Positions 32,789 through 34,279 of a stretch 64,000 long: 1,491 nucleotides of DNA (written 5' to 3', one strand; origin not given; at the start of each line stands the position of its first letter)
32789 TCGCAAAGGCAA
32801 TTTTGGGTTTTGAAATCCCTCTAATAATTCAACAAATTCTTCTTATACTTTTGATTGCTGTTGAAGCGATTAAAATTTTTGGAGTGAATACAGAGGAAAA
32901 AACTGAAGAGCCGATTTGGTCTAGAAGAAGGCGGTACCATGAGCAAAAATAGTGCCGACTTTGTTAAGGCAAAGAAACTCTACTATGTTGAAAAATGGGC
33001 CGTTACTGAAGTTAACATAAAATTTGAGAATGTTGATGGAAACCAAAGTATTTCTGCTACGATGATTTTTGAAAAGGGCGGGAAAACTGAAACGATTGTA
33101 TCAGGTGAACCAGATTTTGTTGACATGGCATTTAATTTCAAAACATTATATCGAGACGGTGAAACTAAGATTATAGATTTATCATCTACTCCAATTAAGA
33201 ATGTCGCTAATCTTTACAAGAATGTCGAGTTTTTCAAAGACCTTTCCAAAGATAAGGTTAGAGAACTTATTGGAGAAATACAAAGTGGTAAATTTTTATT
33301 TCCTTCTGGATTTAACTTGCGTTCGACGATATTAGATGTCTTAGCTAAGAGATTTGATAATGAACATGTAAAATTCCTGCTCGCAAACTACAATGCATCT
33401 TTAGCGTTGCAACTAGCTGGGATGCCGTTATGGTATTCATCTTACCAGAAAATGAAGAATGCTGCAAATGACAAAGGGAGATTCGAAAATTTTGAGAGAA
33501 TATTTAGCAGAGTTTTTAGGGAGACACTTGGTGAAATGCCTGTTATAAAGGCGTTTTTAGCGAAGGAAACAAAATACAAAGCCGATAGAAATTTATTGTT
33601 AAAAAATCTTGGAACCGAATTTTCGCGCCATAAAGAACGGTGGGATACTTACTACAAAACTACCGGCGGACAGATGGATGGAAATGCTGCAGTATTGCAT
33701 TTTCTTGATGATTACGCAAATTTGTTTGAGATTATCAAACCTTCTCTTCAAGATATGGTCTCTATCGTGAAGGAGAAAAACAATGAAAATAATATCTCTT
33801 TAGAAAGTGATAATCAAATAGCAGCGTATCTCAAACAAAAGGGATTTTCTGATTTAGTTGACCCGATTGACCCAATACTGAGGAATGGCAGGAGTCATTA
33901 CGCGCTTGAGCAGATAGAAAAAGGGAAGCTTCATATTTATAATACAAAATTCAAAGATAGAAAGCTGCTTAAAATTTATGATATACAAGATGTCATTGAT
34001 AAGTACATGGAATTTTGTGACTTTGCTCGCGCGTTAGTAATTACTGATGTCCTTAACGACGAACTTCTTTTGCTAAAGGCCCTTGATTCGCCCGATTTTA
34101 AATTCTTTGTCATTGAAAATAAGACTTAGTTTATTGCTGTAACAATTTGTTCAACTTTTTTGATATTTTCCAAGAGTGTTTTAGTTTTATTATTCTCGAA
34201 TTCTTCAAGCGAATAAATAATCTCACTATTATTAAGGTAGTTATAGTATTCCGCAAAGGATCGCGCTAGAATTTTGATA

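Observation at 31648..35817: Cluster of uncharacterised island genes with defence-like flavour (DUF3800-like, TM plus 396-aa pair, 248-aa ORF, HEPN-like protein)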

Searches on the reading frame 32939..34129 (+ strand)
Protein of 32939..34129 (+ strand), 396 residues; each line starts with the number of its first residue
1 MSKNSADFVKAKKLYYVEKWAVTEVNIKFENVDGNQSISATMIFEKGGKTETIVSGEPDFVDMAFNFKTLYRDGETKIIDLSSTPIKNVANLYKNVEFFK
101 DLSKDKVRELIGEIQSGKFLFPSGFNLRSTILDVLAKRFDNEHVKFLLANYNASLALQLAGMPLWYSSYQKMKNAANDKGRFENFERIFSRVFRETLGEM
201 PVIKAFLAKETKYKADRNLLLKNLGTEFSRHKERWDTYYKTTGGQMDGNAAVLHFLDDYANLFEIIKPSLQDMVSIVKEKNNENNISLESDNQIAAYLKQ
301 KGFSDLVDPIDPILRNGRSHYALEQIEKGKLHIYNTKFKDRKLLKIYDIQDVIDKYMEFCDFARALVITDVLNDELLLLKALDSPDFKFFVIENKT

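Call 3: search_protein_families(library=pfam, proteins=[window:32939-34129:+], max_evalue=1)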
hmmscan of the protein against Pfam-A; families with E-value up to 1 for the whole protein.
window:32939-34129:+ (396 aa): 0 families

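Call 4: search_protein_families(library=padloc, proteins=[window:32939-34129:+], max_evalue=1)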
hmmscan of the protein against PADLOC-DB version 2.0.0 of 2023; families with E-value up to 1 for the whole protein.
window:32939-34129:+ (396 aa): 0 families

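Call 10: search_protein_families(library=ncbifam, proteins=[window:32939-34129:+], max_evalue=1)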
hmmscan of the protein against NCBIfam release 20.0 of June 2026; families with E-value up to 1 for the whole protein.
window:32939-34129:+ (396 aa): 0 families

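Call 11: search_protein_families(library=phrogs, proteins=[window:32939-34129:+], max_evalue=1)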
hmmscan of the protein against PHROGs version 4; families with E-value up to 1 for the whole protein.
window:32939-34129:+ (396 aa): 2 families
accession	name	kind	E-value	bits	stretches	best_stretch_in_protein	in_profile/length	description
phrog_30228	-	unknown function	0.14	13.1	1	124-145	30-51/53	-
phrog_32301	-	unknown function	0.37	12.5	0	326-366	11-50/95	-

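Call 13: find_homologous_proteins(query=window:32939-34129:+, max_evalue=0.001)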
Query window:32939-34129:+ (396 aa): 2 proteins with E <= 0.001 among 4307 candidates.
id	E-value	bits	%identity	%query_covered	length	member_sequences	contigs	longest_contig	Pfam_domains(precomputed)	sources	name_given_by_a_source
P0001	1.1e-258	875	100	100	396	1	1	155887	-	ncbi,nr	ncbi:MAG: hypothetical protein Q8P05_06100 [Candidatus Diapherotrites archaeon]|nr:hypothetical prot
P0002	6.7e-53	198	32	99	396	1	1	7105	-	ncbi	-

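Call 14: find_encoding_contigs(protein=P0002, flank=10000)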
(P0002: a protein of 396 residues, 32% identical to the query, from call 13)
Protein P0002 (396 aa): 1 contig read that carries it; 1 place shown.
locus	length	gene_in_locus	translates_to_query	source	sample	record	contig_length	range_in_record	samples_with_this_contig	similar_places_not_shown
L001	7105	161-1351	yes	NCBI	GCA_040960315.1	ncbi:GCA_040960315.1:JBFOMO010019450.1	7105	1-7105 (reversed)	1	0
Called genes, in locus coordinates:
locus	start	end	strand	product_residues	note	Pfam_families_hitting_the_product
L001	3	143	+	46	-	?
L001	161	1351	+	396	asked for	-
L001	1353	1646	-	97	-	-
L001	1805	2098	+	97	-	PF13240:Zn_Ribbon_1 (weak), PF05154:TM2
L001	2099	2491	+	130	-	-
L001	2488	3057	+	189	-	-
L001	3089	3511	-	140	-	-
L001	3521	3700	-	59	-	-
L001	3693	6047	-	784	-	PF27228:MTBMA_p00010_2nd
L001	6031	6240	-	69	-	-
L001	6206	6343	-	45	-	-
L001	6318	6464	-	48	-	-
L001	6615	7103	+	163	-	?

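Call 15: find_encoding_contigs(protein=P0001, flank=10000)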
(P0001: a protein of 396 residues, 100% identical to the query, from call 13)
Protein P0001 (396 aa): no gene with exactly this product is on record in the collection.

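Call 19: search_solved_structures(query=window:32939-34129:+, max_evalue=10)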
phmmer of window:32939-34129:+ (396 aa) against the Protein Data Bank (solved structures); distinct sequences matched with E-value up to 10: 2.
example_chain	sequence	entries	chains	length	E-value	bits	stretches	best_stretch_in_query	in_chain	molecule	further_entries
4hp4_A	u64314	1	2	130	0.89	11.7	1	124-153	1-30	Eag-like K[+] channel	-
7mh6_D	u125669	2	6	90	2.6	10.1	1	231-270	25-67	Monobody L10 | L10 Monobody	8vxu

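Call 29: predict_structure(alignment_id=A1)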
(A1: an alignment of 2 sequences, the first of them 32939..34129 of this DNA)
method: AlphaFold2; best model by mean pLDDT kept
length: 396 residues; sequences in the alignment: 2
mean_pLDDT: 53.2   pTM: 0.40
mean pLDDT of the five models: 53.2, 49.9, 48.2, 37.9, 37.7
residues with pLDDT >= 90: 9; 70-90: 79; 50-70: 110; < 50: 198
segments of 3 or more residues with pLDDT < 50: 1-3, 70-223, 367-396
pLDDT, mean of each block of 10 residues (from residue 1): 65 77 80 64 88 86 67 32 27 33 41 38 36 37 36 34 36 44 45 36 35 39 49 54 51 67 66 56 65 71 63 70 68 71 77 66 51 38 32 26
secondary structure, 60 per line:
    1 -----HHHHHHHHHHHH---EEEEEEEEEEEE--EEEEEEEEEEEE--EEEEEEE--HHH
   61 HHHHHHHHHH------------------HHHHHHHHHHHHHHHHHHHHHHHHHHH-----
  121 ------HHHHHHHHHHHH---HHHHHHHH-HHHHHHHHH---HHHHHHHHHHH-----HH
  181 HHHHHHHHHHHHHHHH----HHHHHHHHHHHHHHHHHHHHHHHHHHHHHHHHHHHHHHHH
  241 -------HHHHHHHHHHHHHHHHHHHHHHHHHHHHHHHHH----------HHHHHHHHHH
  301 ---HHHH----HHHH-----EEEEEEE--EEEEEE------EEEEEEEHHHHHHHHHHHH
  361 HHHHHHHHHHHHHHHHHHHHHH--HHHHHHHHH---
elements in order: H6-17 E21-32 E35-46 E49-55 H58-70 H89-115 H127-138 H142-149 H151-159 H163-173 H179-196 H201-240 H248-280 H291-300 H304-307 H312-315 E321-327 E330-335 E342-348 H349-382 H385-393

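Call 34: search_protein_representatives(alignment_id=A1)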
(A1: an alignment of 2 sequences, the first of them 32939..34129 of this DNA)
Query: 2 sequences, 402 profile positions. Proteins with E-value up to 0.001 (for the whole library): 75; up to 1e-10: 45; up to 1e-30: 25. The best 75 are listed.
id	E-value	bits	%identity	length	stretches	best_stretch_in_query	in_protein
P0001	2.0e-220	748.0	-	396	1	1-398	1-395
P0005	8.5e-109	380.4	-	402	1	3-400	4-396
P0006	8.6e-101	354.0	-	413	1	5-398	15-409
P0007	7.2e-93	327.9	-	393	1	4-398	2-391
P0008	4.4e-79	282.5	-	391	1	3-399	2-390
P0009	5.4e-71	255.9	-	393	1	4-398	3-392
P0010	4.5e-67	243.0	-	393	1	4-398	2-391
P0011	9.9e-67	241.8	-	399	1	3-396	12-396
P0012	2.3e-66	240.6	-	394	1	10-397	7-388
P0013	3.4e-66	240.1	-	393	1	4-396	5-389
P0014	1.3e-61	225.0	-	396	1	6-397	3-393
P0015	3.8e-59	216.9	-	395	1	6-398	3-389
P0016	1.1e-57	212.1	-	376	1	25-398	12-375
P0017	6.7e-56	206.2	-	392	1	5-397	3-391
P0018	1.0e-54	202.3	-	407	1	9-398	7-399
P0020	2.2e-52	194.6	-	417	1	6-398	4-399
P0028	4.8e-33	130.9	-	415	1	5-397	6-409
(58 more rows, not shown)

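Call 37: find_encoding_contigs(protein=P0005, flank=6000, max_places=3)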
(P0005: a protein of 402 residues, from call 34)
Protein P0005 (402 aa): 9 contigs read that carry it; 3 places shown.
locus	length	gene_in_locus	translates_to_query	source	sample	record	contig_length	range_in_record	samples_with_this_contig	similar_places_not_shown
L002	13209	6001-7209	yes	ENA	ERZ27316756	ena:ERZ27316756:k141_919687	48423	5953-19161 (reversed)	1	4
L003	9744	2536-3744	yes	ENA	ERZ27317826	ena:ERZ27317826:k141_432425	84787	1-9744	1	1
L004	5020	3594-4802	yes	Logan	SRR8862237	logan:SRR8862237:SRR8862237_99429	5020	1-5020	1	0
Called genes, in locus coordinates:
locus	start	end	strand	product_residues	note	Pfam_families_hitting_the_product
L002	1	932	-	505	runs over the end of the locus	PF00709:Adenylsucc_synt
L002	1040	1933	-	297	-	PF13349:DUF4097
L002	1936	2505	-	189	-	PF22564:HAAS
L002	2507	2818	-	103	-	PF13601:HTH_34 (weak), PF01978:TrmB (weak), PF03551:PadR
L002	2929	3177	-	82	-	-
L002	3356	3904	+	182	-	-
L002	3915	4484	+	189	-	-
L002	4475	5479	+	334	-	PF16162:KwaB (weak)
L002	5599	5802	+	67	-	-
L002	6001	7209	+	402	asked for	-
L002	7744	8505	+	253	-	-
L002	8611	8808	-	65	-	-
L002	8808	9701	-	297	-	-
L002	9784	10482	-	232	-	PF12802:MarR_2 (weak), PF24034:DUF7343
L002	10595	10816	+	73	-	-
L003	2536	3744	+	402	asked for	-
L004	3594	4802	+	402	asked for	-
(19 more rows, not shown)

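Call 46: find_related_loci(query=A5, collection=genome_contigs, flank=6000)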
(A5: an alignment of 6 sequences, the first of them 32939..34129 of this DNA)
Query A5 (396 aa) in genome_contigs; peptide patterns used: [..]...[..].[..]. (x = any residue, [..] = any of these).
95 stretches matched a pattern; 2 encode a relative of the query (tblastn E <= 1e-3); 2 distinct loci.
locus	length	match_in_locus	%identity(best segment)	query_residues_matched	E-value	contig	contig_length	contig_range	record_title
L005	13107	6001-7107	34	22-395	9e-69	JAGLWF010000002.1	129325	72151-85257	MAG: Nanoarchaeota archaeon isolate RS_12_14 ZL285.bin.14.fa_2, whole genome shotgun sequence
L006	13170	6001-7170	33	3-395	7e-66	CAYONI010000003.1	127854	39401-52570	MAG TPA_asm: uncultured Methanosarcinales archaeon isolate SRP191223_co1_272 genome assembly, contig: NODE_35_length_127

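Call 47: find_related_loci(query=A5, collection=metagenome_contigs, flank=6000)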
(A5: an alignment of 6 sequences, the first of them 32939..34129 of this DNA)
Query A5 (396 aa) in metagenome_contigs; peptide patterns used: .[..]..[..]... (x = any residue, [..] = any of these).
102 stretches matched a pattern; 2 encode a relative of the query (tblastn E <= 1e-3); 2 distinct loci.
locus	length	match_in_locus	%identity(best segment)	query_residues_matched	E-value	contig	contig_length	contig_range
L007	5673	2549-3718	36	3-395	5e-72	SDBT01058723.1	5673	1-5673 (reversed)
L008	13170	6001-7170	33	3-395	4e-66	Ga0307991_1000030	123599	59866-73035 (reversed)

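Call 48: predict_structure(alignment_id=A3)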
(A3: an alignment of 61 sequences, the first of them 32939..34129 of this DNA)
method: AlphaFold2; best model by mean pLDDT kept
length: 396 residues; sequences in the alignment: 61
mean_pLDDT: 94.7   pTM: 0.89
mean pLDDT of the five models: 94.7, 94.4, 94.1, 93.5, 93.1
residues with pLDDT >= 90: 356; 70-90: 36; 50-70: 4; < 50: 0
segments of 3 or more residues with pLDDT < 50: none
pLDDT, mean of each block of 10 residues (from residue 1): 89 98 98 96 98 98 97 96 97 96 95 98 98 98 98 98 96 97 97 95 96 92 96 94 89 93 96 93 91 94 94 87 78 88 93 96 97 96 98 97
secondary structure, 60 per line:
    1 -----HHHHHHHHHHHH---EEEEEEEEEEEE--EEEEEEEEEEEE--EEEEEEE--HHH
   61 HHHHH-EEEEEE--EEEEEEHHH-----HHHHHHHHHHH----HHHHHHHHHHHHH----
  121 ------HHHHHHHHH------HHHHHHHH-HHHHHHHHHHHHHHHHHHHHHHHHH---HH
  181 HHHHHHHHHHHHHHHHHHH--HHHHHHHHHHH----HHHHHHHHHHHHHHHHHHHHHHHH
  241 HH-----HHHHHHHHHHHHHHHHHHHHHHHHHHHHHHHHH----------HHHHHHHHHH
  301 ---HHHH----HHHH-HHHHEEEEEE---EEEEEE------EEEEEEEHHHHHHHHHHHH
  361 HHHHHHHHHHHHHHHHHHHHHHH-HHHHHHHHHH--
elements in order: H6-17 E21-32 E35-46 E49-55 H58-65 E67-72 E75-80 H89-99 H104-116 H127-135 H142-149 H151-175 H179-199 H202-212 H217-242 H248-280 H291-300 H304-307 H312-315 H317-320 E321-326 E330-335 E342-348 H349-383 H385-394

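Call 53: find_encoding_contigs(protein=P0006, flank=5000, max_places=2)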
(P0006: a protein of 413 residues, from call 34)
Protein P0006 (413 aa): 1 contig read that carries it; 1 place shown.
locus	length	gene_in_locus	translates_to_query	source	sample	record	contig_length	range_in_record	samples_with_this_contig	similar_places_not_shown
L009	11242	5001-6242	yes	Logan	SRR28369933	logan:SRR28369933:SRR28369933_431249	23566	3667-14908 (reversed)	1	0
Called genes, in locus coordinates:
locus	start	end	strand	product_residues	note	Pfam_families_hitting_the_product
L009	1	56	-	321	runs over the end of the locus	PF20275:CTD10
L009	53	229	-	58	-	-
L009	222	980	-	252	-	PF13173:AAA_14 (weak)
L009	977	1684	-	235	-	-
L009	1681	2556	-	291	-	-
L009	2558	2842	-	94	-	-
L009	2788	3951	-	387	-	PF01446:Rep_1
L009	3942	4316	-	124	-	-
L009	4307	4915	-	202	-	PF00929:RNase_T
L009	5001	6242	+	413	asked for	-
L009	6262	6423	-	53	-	-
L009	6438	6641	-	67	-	-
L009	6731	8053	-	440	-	PF00589:Phage_integrase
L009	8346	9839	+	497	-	-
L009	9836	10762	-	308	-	PF08279:HTH_11 (faint), PF13404:HTH_AsnC-type (faint), PF13412:HTH_24 (weak), PF01047:MarR (faint), PF12802:MarR_2 (faint), PF13412:HTH_24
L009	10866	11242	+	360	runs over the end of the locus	-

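Call 54: find_encoding_contigs(protein=P0008, flank=5000, max_places=2)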
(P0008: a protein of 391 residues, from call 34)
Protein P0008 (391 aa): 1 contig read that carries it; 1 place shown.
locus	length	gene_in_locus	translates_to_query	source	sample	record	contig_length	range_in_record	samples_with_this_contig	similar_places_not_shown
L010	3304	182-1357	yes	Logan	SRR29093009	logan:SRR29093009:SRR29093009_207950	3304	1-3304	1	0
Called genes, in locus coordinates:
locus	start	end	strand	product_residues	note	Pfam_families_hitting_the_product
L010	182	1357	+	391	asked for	-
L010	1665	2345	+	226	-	-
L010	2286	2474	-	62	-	-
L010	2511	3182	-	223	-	-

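Call 55: find_encoding_contigs(protein=P0010, flank=5000, max_places=2)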
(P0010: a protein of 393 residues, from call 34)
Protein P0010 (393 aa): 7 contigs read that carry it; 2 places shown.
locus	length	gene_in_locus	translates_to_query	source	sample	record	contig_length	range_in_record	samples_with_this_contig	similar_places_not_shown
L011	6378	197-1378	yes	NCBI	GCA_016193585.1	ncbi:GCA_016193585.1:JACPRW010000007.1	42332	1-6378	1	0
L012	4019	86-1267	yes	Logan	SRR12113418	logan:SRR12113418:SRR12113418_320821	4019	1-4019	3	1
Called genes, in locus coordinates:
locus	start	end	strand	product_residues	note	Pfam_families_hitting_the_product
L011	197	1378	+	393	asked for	-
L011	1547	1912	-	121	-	-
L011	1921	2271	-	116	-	-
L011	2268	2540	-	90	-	-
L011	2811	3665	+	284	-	-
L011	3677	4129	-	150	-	-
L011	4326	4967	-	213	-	PF00406:ADK, PF13207:AAA_17, PF13238:AAA_18, PF17213:Hydin_ADK (faint), PF05191:ADK_lid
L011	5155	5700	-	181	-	PF13238:AAA_18, PF13207:AAA_17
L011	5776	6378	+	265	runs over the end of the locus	PF25133:TYW2_N_2 (weak), PF02475:TRM5-TYW2_MTfase, PF05175:MTS (weak), PF06325:PrmA (weak), PF13847:Methyltransf_31 (weak), PF00107:ADH_zinc_N (weak), PF13649:Methyltransf_25 (weak)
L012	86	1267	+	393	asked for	-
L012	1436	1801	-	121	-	-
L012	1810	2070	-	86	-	-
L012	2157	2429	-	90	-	-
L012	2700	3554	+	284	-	-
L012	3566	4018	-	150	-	?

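Call 61: fold_search(model_id=the predicted structure, library=pdb)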
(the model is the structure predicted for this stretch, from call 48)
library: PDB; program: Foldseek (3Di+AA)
matches with E <= 10: 344; with E <= 0.001: 0
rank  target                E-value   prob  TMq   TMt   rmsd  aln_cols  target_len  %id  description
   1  8r7c_E                1.1e-01  0.10  0.10  0.06  25.9       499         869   10  MutSbeta bound to compound CHDI-00915542 in the canonical DNA-mismatch bound form (released 2024-11-27)
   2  8r7v_A                2.5e-01  0.11  0.13  0.08  23.4       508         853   10  MutSbeta bound to compound CHDI-00898647 in the canonical DNA-mismatch bound form (released 2024-10-30)
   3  4jgw_A                4.0e-01  0.06  0.11  0.11  25.9       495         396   10  The conformation of a docking site for SH3 domains is pre-selected in the Guanine Nucleotide Exchange Factor Rlf (released 2013-09-11)
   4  9fwf_C                5.2e-01  0.21  0.12  0.18  16.7       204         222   13  N-VelcroVax HBcAg with SUMO-Affimer inserted at N-terminus (T=4 VLP) (released 2025-02-26)
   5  7tz7_B                7.1e-01  0.08  0.11  0.14  29.3       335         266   13  PI3K alpha in complex with an inhibitor (released 2022-05-18)
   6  8olx_A                7.8e-01  0.07  0.14  0.09  23.8       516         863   10  MutSbeta bound to (CAG)2 DNA (canonical form) (released 2023-05-24)
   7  2o8b_A                1.0e+00  0.04  0.10  0.07  25.0       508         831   11  human MutSalpha (MSH2/MSH6) bound to ADP and a G T mispair (released 2007-06-05)
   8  9cpa_h                1.1e+00  0.08  0.09  0.04  43.2       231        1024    6  Structure of a Mammalian DHX29-bound 43S Pre-initiation Complex (released 2025-07-23)
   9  8esd_S                1.5e+00  0.96  0.09  0.45   2.8        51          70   18  Crystal structure of COMMD7-COMMD9-COMMD5-COMMD10 tetramer (released 2023-05-24)
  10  9kby_A                1.6e+00  0.63  0.09  0.05   3.7        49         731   18  Cryo-EM structure of DCL4-Hairpin RNA complex (released 2026-02-18)
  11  3vyx_A                1.6e+00  0.57  0.11  0.35   4.2        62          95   14  Structural insights into RISC assembly facilitated by dsRNA binding domains of human RNA helicase (DHX9) (released 2013-02-13)
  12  9n82_c                1.6e+00  0.06  0.09  0.12  17.5       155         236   13  The ligation (AMP-Lys) complex in the NHEJ pathway (released 2025-04-23)
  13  8f2r_G                1.7e+00  0.84  0.09  0.17  12.0        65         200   12  Human CCC complex (released 2023-05-24)
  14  9kbz_A                1.7e+00  0.51  0.10  0.03   4.6        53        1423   17  Cryo-EM structure of DCL4-DRB4CTD-dsRNA complex (released 2026-02-18)
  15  7u66_G                1.7e+00  0.30  0.11  0.31   5.6        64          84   19  Structure of E. coli dGTPase bound to T7 bacteriophage protein Gp1.2 and dGTP (released 2022-08-31)
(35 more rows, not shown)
